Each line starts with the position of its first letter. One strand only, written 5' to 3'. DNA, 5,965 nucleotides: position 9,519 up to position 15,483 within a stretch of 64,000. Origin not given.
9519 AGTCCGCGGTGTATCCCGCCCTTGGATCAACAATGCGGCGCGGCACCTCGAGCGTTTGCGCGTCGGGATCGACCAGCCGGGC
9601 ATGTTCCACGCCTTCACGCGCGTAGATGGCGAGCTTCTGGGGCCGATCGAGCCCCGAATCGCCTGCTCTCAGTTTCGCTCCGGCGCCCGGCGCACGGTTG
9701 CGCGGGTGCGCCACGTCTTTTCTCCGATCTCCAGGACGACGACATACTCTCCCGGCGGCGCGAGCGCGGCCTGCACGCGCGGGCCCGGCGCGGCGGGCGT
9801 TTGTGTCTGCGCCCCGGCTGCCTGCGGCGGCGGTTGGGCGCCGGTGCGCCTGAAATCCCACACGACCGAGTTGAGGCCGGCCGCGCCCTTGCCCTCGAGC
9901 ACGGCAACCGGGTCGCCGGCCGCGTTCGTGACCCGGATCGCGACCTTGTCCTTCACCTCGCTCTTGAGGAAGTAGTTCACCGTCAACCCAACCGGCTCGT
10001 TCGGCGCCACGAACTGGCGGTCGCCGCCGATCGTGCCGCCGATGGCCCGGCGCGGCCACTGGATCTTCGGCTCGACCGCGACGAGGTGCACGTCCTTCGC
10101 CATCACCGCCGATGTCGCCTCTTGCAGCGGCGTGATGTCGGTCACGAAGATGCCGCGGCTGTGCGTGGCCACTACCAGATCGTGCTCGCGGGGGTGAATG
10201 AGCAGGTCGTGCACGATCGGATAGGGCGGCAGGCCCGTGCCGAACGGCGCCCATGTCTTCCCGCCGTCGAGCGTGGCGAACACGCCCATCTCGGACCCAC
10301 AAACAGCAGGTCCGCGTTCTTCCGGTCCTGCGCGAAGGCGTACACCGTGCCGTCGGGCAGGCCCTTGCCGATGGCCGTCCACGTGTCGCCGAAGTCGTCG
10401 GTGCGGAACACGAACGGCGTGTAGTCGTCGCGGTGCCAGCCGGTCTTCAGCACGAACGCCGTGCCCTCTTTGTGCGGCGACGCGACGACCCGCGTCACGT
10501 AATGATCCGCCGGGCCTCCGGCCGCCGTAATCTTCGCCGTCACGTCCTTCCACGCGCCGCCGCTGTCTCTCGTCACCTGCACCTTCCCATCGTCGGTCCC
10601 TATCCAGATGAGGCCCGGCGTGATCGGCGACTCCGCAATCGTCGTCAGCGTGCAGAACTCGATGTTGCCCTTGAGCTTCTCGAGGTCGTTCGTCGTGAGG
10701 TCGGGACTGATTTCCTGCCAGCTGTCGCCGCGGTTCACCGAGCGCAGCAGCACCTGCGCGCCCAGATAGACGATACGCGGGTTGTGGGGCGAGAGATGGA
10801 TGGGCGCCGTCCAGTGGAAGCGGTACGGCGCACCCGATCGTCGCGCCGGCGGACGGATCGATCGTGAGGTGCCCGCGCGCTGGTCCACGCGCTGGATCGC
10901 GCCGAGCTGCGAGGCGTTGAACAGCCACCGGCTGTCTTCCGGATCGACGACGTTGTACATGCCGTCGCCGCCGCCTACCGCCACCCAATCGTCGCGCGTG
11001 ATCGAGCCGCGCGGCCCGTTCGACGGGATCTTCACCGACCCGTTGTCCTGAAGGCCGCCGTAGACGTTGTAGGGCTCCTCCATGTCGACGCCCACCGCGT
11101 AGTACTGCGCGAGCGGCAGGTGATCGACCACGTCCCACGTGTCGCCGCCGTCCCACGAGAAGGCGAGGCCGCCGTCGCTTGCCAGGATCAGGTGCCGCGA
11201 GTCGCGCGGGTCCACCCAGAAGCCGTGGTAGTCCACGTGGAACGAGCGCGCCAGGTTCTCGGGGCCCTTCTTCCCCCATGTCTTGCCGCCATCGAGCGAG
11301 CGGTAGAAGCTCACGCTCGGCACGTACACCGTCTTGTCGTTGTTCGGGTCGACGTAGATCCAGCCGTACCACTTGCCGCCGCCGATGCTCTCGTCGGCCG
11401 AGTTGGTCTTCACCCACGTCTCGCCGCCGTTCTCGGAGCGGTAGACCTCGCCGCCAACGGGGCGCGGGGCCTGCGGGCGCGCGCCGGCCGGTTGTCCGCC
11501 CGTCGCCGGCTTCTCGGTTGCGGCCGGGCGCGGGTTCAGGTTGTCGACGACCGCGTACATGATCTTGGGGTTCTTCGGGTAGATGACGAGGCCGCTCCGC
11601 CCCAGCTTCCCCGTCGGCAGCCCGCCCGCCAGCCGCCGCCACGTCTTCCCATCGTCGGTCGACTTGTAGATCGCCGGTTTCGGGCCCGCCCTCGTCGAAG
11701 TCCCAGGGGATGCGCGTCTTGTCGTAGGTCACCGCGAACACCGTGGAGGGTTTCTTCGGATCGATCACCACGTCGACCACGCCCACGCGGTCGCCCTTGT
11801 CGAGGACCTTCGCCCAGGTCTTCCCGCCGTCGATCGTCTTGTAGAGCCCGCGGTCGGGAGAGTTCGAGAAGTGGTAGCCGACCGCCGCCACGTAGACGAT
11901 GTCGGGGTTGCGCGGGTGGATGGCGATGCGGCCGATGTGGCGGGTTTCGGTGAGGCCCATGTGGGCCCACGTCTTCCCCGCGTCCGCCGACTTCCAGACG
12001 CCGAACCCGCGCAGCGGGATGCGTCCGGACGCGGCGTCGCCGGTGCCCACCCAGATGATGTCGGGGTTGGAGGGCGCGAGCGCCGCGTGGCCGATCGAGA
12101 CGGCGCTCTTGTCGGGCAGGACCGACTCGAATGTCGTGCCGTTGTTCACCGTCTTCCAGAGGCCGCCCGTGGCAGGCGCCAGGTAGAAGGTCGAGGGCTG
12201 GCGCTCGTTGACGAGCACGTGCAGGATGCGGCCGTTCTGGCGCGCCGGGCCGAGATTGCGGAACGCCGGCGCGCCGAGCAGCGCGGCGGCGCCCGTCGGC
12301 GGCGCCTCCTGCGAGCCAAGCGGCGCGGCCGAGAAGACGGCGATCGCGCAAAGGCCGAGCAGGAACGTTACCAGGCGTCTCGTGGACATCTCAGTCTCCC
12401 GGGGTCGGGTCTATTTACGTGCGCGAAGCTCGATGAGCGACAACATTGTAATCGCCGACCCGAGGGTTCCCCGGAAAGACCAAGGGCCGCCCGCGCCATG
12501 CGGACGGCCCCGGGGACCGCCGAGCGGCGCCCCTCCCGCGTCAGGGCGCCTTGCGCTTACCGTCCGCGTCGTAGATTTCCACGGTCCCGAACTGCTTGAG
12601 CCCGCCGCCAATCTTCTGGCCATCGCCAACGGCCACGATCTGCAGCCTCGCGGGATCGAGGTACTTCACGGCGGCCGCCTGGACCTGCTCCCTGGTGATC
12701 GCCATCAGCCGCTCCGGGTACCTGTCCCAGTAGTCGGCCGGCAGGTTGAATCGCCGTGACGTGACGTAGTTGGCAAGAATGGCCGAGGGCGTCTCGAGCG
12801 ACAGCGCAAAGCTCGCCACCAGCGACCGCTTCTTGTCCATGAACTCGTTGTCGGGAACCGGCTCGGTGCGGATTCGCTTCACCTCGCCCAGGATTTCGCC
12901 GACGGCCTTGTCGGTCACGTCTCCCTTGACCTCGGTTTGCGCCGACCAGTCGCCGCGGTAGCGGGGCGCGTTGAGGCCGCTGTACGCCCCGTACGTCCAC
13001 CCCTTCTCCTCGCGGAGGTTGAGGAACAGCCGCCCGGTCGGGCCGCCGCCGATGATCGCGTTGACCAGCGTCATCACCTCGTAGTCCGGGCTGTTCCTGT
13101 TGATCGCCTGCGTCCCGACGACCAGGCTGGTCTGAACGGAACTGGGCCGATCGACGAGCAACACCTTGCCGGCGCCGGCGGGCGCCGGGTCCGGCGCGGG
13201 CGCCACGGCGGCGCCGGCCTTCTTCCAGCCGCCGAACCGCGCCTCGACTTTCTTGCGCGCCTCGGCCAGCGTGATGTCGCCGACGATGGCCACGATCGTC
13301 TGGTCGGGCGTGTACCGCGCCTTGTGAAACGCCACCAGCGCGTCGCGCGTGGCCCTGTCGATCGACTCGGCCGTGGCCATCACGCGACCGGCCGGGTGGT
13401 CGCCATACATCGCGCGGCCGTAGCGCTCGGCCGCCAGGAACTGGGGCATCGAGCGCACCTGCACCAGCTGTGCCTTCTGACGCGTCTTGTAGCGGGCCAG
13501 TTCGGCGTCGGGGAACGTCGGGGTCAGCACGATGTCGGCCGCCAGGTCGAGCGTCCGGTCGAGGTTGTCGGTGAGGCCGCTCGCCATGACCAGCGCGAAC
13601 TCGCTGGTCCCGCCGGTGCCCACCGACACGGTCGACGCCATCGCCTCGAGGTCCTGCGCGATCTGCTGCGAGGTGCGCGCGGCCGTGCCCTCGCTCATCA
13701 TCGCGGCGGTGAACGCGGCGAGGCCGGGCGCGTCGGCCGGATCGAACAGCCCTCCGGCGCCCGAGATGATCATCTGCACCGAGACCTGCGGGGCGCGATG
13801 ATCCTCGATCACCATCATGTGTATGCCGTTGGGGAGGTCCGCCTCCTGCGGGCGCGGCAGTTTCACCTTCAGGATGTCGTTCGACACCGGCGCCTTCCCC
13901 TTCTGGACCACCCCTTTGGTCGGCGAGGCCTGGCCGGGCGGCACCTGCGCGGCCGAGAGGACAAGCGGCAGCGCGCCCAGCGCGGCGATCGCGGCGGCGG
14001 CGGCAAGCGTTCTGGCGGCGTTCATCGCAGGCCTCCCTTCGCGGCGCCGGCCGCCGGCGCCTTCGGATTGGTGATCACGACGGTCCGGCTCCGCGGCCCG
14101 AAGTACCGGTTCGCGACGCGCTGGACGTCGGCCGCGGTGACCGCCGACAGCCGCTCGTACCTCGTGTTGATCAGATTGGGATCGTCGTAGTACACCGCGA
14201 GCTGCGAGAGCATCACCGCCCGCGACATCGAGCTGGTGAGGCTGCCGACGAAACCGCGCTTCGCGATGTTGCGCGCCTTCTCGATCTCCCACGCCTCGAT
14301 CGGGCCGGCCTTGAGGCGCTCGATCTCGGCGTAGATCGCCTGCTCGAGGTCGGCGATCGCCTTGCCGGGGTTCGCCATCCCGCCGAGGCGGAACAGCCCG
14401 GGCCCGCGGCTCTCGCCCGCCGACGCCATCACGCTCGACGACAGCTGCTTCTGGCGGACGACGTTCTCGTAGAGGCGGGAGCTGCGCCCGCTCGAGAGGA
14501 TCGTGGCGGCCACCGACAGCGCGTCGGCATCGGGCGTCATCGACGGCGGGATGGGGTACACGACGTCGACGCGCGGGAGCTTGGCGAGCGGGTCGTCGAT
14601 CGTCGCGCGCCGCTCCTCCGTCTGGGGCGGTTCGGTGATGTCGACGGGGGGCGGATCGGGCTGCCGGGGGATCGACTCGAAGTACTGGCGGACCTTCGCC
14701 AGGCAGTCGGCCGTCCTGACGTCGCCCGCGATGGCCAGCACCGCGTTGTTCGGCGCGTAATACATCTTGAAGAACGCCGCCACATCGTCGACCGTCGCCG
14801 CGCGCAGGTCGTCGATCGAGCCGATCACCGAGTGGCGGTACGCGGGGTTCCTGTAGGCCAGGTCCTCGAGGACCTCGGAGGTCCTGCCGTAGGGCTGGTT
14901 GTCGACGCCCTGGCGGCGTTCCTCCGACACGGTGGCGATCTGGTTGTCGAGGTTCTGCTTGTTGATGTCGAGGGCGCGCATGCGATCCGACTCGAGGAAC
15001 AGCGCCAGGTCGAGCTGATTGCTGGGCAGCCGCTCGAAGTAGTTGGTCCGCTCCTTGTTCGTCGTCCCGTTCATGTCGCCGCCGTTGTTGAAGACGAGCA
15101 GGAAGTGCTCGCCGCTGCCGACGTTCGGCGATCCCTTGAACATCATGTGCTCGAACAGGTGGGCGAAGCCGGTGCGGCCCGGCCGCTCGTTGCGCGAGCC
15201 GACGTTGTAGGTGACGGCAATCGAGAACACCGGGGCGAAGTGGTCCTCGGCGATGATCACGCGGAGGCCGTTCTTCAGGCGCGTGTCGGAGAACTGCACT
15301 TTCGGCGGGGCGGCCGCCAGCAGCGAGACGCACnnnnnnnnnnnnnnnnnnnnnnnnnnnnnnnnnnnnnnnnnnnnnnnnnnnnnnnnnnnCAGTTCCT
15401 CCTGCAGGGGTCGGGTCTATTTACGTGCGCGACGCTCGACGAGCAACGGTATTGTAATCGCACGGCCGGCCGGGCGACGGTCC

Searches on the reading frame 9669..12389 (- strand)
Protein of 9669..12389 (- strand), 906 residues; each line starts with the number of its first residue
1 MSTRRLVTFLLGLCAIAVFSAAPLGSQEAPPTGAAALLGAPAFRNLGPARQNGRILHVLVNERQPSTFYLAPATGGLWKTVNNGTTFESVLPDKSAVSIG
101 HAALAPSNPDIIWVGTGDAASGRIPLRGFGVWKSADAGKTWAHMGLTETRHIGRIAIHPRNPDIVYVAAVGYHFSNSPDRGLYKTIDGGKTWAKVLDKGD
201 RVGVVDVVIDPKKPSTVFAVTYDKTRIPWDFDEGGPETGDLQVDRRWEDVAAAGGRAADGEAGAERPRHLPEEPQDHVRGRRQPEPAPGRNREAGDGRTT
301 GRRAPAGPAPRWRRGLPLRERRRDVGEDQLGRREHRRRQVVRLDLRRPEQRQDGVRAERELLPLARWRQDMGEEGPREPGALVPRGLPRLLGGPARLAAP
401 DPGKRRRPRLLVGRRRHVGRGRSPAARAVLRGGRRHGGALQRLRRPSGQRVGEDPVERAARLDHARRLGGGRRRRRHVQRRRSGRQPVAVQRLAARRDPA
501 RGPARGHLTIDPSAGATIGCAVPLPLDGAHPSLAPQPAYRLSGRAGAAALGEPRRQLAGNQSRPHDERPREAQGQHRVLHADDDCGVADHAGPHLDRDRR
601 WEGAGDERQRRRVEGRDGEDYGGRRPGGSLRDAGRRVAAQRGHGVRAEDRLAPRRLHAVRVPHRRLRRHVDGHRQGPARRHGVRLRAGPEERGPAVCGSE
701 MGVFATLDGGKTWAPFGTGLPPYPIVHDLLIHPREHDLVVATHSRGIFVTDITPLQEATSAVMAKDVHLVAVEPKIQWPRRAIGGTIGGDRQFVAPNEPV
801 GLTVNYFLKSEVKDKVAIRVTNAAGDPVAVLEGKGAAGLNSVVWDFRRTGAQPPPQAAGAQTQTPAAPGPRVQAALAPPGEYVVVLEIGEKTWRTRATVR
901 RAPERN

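Call 17: search_protein_families(library=pfam, proteins=[window:9669-12389:-], max_evalue=0.001)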
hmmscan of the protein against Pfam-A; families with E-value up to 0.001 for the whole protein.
window:9669-12389:- (906 aa): 2 families
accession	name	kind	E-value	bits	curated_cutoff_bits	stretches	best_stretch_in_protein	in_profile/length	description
PF15902.12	Sortilin-Vps10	-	2.3e-11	43.6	33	1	131-221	3-87/446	Sortilin, neurotensin receptor 3,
PF02012.26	BNR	-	0.00015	21.7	27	0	183-193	1-11/12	BNR/Asp-box repeat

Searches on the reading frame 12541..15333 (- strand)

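Call 17: search_protein_families(library=pfam, proteins=[window:12541-15333:-], max_evalue=0.001)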
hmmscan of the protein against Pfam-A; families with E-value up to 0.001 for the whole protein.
window:12541-15333:- (930 aa): 2 families
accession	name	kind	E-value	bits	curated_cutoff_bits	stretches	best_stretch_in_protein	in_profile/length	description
PF05193.26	Peptidase_M16_C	-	7.8e-33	114.3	23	1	661-837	2-180/181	Peptidase M16 inactive domain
PF00675.25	Peptidase_M16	-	2.4e-13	50.7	22.3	1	508-652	4-145/149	Insulinase (Peptidase family M16)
